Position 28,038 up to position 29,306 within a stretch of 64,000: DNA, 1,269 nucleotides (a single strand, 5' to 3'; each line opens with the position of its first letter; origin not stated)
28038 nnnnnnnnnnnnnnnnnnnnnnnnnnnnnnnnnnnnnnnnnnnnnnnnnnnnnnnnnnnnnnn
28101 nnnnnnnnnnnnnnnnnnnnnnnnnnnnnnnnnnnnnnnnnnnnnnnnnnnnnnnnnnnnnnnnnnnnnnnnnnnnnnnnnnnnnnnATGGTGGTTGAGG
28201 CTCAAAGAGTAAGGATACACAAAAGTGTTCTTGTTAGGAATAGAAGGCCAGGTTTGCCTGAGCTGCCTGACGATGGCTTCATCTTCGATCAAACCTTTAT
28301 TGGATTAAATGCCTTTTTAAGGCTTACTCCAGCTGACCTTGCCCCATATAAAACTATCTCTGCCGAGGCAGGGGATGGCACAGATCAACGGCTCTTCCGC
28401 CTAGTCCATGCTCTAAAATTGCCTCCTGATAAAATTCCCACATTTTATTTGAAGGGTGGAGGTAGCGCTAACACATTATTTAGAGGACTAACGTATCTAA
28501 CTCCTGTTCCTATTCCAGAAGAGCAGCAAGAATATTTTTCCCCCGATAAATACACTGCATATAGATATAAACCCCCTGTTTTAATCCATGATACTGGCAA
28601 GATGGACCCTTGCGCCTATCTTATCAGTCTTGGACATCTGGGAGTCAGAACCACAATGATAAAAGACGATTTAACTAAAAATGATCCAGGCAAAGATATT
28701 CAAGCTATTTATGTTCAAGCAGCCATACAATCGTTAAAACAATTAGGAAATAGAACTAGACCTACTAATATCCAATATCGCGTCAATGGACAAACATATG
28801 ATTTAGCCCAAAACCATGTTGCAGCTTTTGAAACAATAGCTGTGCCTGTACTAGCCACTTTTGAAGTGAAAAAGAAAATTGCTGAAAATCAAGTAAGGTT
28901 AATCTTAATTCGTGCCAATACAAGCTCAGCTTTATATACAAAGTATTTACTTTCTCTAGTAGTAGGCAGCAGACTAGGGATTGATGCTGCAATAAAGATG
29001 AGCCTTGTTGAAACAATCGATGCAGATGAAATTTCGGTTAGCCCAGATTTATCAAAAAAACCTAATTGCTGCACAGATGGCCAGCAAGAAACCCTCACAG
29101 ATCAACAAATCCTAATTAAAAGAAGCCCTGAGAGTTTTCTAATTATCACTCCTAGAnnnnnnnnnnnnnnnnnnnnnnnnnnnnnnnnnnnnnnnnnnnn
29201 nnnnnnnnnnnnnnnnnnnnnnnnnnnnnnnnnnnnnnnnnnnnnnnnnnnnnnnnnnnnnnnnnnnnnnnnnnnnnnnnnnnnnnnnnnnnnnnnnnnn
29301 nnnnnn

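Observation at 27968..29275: Compositionally distinct orphan gene sandwiched between tRNA-Pro and tRNA-Leu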

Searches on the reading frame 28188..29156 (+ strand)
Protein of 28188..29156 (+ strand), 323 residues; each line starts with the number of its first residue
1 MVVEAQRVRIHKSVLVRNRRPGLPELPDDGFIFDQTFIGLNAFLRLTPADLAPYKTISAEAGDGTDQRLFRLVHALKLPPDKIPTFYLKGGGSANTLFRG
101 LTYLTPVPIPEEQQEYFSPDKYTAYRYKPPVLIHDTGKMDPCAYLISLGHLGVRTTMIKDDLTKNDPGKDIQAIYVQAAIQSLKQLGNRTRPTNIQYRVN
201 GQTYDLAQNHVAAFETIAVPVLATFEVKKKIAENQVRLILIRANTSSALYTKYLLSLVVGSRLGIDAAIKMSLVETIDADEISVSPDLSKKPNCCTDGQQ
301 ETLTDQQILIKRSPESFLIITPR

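Call 6: search_protein_families(library=pfam, proteins=[window:28188-29156:+], max_evalue=1)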
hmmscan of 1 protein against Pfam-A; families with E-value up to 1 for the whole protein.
window:28188-29156:+ (323 aa): 1 family
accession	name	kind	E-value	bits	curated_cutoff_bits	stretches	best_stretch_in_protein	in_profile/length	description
PF18989.5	DUF5722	-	0.21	10.9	30.5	1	170-217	25-70/393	Family of unknown function (DUF5722)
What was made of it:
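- Closest known: Bacterial soluble lipid kinases DgkB / BmrU / YegS. Different: The window protein does not reach the Pfam threshold (call 6).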

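Call 7: search_protein_families(library=ncbifam, proteins=[window:28188-29156:+], max_evalue=1)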
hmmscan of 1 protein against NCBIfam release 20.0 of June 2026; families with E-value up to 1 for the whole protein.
window:28188-29156:+ (323 aa): 0 families
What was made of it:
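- On DAGK/SphK/YegS lipid-kinase superfamily (Pfam DAGK_cat and relatives): The window protein has no DAGK_cat hit at E<=1 (call 6) and no NCBIfam hit (call 7).
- The window protein itself does not reach any Pfam or NCBIfam threshold (calls 6, 7).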

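Call 8: find_homologous_proteins(query=window:28188-29156:+)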
Query window:28188-29156:+ (323 aa): 3 proteins with E <= 0.001 among 1972 candidates.
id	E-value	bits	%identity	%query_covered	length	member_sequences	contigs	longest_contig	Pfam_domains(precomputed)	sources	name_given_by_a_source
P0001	1.8e-211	719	100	100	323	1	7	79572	-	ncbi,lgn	-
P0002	6.2e-85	303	46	100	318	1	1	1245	PF00781.30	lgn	-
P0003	6.1e-79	284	47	98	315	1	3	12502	-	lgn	-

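Call 10: find_encoding_contigs(protein=P0001, flank=10000, max_places=10)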
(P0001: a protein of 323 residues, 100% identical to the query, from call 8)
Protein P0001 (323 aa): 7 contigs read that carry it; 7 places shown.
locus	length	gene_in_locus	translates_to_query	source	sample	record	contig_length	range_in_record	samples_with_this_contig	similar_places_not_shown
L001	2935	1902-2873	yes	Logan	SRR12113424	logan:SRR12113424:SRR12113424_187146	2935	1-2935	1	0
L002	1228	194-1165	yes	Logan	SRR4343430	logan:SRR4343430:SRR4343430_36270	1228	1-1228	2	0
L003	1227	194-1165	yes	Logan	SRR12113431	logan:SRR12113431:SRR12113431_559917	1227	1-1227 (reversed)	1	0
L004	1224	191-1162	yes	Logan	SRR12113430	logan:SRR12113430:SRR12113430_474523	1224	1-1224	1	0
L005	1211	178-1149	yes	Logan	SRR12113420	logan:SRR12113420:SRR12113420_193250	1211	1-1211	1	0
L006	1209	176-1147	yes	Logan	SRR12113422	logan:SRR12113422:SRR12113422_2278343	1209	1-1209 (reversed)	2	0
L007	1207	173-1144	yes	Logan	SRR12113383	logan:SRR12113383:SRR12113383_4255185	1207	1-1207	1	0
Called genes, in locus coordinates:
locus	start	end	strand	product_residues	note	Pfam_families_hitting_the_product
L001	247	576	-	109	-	PF01329:Pterin_4a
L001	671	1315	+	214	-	PF01694:Rhomboid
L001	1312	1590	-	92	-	-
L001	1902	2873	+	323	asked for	-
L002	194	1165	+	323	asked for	-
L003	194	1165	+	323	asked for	-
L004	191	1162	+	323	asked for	-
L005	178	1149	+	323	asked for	-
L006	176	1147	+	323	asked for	-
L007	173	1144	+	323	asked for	-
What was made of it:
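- The identical protein was recovered in at least 7 independent assemblies (call 10).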

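Call 13: find_encoding_contigs(protein=P0003, flank=10000)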
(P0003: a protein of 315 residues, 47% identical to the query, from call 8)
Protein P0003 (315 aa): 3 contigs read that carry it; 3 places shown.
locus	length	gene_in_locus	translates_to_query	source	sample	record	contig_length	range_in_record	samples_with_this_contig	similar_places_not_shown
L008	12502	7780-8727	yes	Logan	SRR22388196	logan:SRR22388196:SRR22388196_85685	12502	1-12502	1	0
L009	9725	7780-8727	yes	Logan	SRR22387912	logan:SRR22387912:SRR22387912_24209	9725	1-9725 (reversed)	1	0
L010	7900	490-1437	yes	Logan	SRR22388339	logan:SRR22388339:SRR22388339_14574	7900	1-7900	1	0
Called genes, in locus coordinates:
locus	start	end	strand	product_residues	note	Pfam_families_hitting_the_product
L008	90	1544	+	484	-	PF13231:PMT_2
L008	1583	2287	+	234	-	PF00702:Hydrolase, PF12710:HAD (weak), PF08282:Hydrolase_3 (weak)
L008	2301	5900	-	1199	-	-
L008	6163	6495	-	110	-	PF01588:tRNA_bind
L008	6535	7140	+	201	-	PF00702:Hydrolase, PF13419:HAD_2 (weak)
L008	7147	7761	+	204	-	PF14822:Vasohibin (weak)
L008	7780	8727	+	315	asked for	-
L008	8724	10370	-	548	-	PF00118:Cpn60_TCP1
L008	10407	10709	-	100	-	PF00166:Cpn10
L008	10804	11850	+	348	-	PF00004:AAA, PF07728:AAA_5, PF22667:Lon_lid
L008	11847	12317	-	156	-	PF04308:RNaseH_like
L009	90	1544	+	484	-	PF13231:PMT_2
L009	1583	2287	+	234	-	PF00702:Hydrolase, PF12710:HAD (weak), PF08282:Hydrolase_3 (weak)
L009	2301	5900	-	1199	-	-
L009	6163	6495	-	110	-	PF01588:tRNA_bind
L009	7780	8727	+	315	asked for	-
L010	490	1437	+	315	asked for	-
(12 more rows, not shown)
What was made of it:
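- P0003 is next to GroEL (call 13).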

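Call 14: find_encoding_contigs(protein=P0002, flank=10000)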
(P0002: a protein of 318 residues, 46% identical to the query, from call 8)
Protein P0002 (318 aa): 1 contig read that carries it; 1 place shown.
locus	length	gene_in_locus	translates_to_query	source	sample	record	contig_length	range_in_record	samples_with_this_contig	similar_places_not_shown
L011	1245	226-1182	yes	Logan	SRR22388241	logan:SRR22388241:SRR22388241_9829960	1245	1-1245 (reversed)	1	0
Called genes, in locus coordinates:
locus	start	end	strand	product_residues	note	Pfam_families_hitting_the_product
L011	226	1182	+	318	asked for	PF00781:DAGK_cat (weak)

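Call 16: search_protein_families(library=pfam, alignment_id=A1, max_evalue=1)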
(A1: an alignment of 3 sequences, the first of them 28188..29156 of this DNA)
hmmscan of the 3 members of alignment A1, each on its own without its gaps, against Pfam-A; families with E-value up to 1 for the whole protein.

A. member 1, window:28188-29156:+ (323 aa): 1 family
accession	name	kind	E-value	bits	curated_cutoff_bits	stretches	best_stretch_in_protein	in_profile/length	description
PF18989.5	DUF5722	-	0.21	10.9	30.5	1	170-217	25-70/393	Family of unknown function (DUF5722)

B. families by the number of members that match (of 3 scanned): 3 families
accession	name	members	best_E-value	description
PF00781.29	DAGK_cat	1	6.3e-06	Diacylglycerol kinase catalytic domain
PF06281.17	VP1_VP3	1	0.18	Structural protein VP1/VP3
PF18989.5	DUF5722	1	0.21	Family of unknown function (DUF5722)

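Call 18: find_related_loci(query=A1, collection=genome_contigs, flank=6000)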
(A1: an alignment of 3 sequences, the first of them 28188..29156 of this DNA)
Query A1 (323 aa) in genome_contigs; peptide patterns used: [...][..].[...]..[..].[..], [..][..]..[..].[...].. (x = any residue, [..] = any of these).
58 stretches matched a pattern, but none encodes a relative of the query by tblastn (E <= 1e-3).

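Call 23: predict_structure(alignment_id=A1)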
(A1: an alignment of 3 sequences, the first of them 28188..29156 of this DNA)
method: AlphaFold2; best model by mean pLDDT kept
length: 323 residues; sequences in the alignment: 3
mean_pLDDT: 32.3   pTM: 0.27
mean pLDDT of the five models: 32.3, 31.5, 29.4, 27.1, 26.6
residues with pLDDT >= 90: 0; 70-90: 0; 50-70: 5; < 50: 318
segments of 3 or more residues with pLDDT < 50: 1-157, 167-323
pLDDT, mean of each block of 10 residues (from residue 1): 23 29 31 28 35 35 31 35 32 27 28 31 35 37 36 45 49 41 44 36 33 29 25 27 34 35 31 27 24 23 26 30 25
secondary structure, 60 per line:
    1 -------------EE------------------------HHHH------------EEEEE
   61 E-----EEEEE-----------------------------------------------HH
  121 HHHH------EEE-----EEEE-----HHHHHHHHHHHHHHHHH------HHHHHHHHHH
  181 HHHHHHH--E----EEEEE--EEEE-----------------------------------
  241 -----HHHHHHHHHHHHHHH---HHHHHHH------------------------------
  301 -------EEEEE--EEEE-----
elements in order: H40-43 E56-61 E67-71 H119-124 E131-133 E139-142 H148-164 H171-187 E195-199 E202-205 H246-260 H264-270 E308-312 E315-318
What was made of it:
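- Tried and rejected: AlphaFold with only the three close homologues gave an unusable model (pLDDT 32; call 23).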

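Call 25: search_solved_structures(query=A1, max_evalue=10, show_alignments=3)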
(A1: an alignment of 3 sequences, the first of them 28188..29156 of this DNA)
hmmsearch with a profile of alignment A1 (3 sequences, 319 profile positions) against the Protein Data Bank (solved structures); distinct sequences matched with E-value up to 10: 0.
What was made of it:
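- Tried and rejected: A PDB profile search with the three-sequence alignment found nothing (call 25).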

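Call 27: search_protein_representatives(alignment_id=A1)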
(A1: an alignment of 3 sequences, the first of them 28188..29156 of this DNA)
Query: 3 sequences, 319 profile positions. Proteins with E-value up to 0.001 (for the whole library): 38; up to 1e-10: 36; up to 1e-30: 21. The best 38 are listed.
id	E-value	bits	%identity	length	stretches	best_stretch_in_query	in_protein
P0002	2.9e-171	585.2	-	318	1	1-319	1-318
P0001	5.2e-170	581.0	-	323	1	2-319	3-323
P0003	5.9e-166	567.7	-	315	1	6-319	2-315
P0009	3.6e-83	295.7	-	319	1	2-316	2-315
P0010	1.1e-62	228.3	-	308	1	13-318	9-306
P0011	5.0e-56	206.5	-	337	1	12-319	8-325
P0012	3.6e-53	197.1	-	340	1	6-316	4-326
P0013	6.6e-51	189.7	-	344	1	9-316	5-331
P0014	5.7e-49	183.3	-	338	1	6-316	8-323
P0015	3.8e-45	170.7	-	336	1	41-309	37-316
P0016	7.3e-45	169.8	-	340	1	13-317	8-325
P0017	9.5e-45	169.4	-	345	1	47-312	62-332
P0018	1.2e-43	165.8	-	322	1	16-318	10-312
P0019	5.2e-39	150.6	-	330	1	10-301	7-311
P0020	1.9e-36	142.2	-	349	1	25-316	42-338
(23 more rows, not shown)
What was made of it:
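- A profile search found 38 clusters of about 310-350 aa (call 27).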

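Call 29: search_solved_structures(query=A2, max_evalue=10, show_alignments=3)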
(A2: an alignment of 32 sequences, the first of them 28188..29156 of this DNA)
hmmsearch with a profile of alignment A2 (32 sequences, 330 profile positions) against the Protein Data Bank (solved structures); distinct sequences matched with E-value up to 10: 20.
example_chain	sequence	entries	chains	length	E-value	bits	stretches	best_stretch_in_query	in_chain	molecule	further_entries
1suw_A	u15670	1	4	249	0.0015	20.8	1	32-75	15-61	Probable inorganic polyphosphate/ATP-NAD kinase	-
1z0s_A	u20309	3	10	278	0.0019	20.5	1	32-75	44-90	Probable inorganic polyphosphate/ATP-NAD kinase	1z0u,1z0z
7cgp_B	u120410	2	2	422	0.0053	19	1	49-106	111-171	Acylglycerol kinase, mitochondrial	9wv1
2p1r_A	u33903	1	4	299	0.083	15.1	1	53-95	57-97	Lipid kinase yegS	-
2jgr_A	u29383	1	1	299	0.15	14.2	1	54-95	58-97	YEGS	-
2bon_A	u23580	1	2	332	0.17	14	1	54-95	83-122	LIPID KINASE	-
2qv7_A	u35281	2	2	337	0.29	13.3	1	44-76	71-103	Diacylglycerol Kinase DgkB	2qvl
3vzb_A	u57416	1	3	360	0.72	12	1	44-102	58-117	Sphingosine kinase 1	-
3vzc_A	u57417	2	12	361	0.72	12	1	44-102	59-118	Sphingosine kinase 1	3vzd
4v24_A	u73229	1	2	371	0.76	11.9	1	44-102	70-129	SPHINGOSINE KINASE 1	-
4l02_A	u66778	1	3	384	0.8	11.9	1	44-102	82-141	Sphingosine kinase 1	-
1yt5_A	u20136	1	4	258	0.83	11.8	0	285-324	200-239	inorganic polyphosphate/ATP-NAD kinase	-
4wrr_A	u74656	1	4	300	1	11.5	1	47-95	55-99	putative diacylglycerol kinase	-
3s40_A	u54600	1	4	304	1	11.5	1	47-95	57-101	diacylglycerol kinase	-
3t5p_A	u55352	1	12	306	1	11.5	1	47-95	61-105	BmrU protein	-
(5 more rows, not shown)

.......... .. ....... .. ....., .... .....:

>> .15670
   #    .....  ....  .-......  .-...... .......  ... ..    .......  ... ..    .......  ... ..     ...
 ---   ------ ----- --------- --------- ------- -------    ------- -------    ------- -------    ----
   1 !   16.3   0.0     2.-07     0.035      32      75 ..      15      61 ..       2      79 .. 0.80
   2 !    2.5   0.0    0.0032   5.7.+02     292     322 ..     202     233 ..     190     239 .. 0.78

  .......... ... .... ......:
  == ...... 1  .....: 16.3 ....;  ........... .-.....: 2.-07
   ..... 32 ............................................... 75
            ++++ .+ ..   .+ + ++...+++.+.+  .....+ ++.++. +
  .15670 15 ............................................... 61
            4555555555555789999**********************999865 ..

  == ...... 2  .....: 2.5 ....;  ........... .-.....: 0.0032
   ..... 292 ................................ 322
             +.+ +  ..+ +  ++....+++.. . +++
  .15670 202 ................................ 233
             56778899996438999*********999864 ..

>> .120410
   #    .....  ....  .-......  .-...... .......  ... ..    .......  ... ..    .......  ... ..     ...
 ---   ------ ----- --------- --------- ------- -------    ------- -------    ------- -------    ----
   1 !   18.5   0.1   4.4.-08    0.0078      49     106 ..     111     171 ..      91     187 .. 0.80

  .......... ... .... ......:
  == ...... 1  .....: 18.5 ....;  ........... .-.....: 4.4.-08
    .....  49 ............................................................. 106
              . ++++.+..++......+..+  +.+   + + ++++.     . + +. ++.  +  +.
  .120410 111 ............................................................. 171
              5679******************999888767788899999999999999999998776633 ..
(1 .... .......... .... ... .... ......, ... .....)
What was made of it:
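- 28188..29159 (+): Gene for a 323-aa two-domain kinase of the diacylglycerol-kinase/sphingosine-kinase fold. Motifs: N18-R19-R20, G62-D63-G64-T65, G90-G-G-S-A-N95, D297-G298-Q299. PDB profile hits (call 29).
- On DAGK/SphK/YegS lipid-kinase superfamily (Pfam DAGK_cat and relatives): The motif aligns to ADGQ of the A. fulgidus NAD kinase (call 29).
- Closest known: Eukaryotic sphingosine kinase 1. Different: Sequence searches alone place SphK1 at E about 0.7 (call 29).
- The best sequence-profile hits in the PDB are archaeal NAD kinases (1suw, 1z0s; E about 0.002), with both the GGDGT and DGQ motifs aligned (call 29).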

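Call 30: search_protein_families(library=pfam, alignment_id=A2, max_evalue=0.1)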
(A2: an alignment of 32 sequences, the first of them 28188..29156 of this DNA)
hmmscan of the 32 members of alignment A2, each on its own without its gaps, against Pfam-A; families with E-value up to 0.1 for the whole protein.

A. member 1, window:28188-29156:+ (323 aa): 0 families

B. families by the number of members that match (of 32 scanned): 3 families
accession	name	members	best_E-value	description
PF00781.29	DAGK_cat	15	4.5e-06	Diacylglycerol kinase catalytic domain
PF01513.26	NAD_kinase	3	0.008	ATP-NAD kinase N-terminal domain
PF20067.5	SSL_N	1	0.051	Strictosidine synthase-like, N-terminal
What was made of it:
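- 28188..29159 (+): Pfam DAGK_cat in 15 of 32 members (call 30).
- Closest known: Bacterial soluble lipid kinases DgkB / BmrU / YegS. Same: 15 of 32 family members hit DAGK_cat (call 30).
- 15 of 32 members hit Pfam DAGK_cat (best E 4.5e-6) and 3 hit NAD_kinase (call 30).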
